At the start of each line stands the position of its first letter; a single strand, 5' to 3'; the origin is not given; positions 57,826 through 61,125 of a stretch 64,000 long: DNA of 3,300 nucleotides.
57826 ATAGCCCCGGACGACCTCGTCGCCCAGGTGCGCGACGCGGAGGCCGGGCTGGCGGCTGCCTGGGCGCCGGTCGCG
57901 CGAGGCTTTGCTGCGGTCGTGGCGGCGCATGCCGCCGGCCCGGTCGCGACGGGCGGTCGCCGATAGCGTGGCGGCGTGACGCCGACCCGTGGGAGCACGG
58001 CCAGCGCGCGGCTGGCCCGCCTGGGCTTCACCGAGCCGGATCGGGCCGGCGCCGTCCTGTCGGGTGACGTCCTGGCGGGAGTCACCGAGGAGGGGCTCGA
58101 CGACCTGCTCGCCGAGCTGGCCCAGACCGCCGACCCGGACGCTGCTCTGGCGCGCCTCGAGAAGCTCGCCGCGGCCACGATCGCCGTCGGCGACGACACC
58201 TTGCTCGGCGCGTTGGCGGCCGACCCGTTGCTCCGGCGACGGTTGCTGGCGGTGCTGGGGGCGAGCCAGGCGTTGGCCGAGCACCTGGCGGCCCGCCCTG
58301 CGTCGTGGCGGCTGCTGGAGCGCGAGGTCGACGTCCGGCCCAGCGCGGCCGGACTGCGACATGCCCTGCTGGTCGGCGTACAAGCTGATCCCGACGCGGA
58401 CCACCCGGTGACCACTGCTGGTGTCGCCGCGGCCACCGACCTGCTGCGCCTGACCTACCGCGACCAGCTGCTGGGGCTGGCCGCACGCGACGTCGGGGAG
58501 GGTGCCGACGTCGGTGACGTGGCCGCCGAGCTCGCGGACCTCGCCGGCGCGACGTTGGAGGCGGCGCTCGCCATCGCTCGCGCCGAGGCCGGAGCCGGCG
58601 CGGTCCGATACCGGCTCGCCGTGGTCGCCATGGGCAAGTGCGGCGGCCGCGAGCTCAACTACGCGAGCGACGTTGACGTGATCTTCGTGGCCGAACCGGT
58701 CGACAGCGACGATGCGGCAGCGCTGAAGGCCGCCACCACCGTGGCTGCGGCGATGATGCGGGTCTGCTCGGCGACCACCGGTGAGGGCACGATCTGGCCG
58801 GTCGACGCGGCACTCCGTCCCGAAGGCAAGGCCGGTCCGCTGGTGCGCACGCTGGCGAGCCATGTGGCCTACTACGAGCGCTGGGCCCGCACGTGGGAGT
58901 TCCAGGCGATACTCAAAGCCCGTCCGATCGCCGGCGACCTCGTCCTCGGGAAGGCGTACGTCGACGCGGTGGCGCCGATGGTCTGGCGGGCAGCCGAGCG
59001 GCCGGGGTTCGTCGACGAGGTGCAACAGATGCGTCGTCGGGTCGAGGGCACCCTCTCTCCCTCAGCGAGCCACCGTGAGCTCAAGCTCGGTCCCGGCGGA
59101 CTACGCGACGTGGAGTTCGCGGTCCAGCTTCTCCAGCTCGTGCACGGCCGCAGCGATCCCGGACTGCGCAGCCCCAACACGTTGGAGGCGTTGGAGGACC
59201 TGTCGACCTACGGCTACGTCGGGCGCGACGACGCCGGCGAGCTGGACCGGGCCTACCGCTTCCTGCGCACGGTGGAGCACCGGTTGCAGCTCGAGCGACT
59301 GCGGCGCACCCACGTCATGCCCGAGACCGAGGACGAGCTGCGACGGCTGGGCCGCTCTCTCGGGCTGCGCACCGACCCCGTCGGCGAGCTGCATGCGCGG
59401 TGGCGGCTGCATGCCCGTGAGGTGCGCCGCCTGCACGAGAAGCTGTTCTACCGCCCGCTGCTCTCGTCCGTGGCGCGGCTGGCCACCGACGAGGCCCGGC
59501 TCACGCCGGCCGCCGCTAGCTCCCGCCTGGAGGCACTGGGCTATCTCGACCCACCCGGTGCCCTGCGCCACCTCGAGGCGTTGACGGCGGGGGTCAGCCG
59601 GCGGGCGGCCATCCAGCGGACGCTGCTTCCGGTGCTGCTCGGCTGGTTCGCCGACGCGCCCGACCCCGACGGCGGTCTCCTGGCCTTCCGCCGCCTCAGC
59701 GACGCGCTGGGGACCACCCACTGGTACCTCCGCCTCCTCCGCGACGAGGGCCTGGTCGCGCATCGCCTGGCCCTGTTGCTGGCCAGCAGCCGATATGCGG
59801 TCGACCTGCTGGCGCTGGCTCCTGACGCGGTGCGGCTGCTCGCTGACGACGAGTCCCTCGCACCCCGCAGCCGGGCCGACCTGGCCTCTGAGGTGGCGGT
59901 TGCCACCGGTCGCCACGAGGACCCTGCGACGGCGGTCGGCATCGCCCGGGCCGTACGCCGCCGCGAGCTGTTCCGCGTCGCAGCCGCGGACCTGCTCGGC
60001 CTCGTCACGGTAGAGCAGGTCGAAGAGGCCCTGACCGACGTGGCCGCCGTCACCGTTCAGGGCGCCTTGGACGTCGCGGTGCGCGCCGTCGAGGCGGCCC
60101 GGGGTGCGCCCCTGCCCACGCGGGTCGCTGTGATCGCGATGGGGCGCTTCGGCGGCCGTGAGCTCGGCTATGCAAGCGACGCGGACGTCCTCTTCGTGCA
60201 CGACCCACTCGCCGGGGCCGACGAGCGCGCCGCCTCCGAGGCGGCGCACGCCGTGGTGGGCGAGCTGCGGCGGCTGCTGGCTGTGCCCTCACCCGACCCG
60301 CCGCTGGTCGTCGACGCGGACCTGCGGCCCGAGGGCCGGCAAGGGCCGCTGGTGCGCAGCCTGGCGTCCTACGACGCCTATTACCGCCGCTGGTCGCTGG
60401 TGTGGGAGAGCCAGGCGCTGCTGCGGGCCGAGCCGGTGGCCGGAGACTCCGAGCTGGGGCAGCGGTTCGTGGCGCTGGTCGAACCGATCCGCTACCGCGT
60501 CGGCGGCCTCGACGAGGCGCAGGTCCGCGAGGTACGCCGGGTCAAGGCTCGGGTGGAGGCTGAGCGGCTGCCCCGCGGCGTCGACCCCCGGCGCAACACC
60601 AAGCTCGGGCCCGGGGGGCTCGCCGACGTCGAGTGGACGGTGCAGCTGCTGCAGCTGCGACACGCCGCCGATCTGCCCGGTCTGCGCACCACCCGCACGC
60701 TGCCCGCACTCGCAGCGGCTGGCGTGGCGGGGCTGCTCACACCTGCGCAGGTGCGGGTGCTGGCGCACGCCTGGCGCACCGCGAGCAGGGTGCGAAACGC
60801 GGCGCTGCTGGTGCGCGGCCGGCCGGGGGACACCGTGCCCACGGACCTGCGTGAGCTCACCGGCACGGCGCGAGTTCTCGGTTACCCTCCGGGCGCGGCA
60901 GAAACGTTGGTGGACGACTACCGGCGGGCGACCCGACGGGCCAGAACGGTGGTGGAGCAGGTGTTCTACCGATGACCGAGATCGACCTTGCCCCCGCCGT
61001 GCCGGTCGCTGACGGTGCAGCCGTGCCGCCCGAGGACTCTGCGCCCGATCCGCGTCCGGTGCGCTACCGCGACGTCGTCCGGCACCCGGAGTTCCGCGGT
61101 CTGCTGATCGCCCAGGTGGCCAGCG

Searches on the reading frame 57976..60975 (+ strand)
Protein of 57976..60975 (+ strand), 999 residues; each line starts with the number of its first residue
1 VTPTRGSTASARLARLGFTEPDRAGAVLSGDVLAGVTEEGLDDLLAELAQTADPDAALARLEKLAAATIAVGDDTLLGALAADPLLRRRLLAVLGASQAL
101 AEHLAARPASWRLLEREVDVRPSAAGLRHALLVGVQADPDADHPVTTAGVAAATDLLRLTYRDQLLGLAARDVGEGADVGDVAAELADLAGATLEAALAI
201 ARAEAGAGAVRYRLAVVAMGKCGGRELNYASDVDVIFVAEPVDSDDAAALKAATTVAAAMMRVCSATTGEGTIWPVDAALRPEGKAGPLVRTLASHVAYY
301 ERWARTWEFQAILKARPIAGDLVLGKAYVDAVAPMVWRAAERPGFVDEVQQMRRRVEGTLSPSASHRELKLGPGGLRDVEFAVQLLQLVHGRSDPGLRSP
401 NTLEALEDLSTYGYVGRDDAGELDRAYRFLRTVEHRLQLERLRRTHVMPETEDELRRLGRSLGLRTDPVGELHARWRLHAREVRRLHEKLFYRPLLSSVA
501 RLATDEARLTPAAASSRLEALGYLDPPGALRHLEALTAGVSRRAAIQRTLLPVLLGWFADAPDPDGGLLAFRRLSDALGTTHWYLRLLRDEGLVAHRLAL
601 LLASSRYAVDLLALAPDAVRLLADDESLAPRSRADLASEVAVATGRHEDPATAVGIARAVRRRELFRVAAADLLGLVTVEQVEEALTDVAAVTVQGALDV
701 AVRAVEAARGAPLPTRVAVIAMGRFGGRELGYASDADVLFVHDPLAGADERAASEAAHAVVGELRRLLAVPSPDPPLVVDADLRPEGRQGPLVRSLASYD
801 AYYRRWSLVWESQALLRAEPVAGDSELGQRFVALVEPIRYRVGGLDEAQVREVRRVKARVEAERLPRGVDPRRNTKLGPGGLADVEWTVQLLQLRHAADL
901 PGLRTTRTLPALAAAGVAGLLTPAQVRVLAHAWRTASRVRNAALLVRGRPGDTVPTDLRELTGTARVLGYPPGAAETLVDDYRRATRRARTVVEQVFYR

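Call 46: search_protein_families(library=ncbifam, proteins=[window:57976-60975:+], max_evalue=1e-10)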
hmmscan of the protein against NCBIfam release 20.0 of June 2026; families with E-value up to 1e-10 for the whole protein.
window:57976-60975:+ (999 aa): 4 families
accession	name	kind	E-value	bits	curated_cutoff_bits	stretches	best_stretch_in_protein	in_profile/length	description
NF010707.0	PRK14109.1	equivalog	0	1394.5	625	1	6-998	7-1006/1010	bifunctional [glutamine synthetase] adenylyltransferase/[glutamine synthetase]-adenylyl-L-tyrosine phosphorylase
NF008292.0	PRK11072.1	equivalog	5.6e-119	398.7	487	2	366-834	314-806/946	bifunctional [glutamate--ammonia ligase]-adenylyl-L-tyrosine phosphorylase/[glutamate--ammonia-ligase] adenylyltransferase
NF010706.0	PRK14108.1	equivalog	3.9e-115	385.6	724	2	151-818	113-810/986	bifunctional [glutamine synthetase] adenylyltransferase/[glutamine synthetase]-adenylyl-L-tyrosine phosphorylase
TIGR01693.1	UTase_glnD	equivalog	3.7e-11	42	519.4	0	311-448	118-245/850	[protein-PII] uridylyltransferase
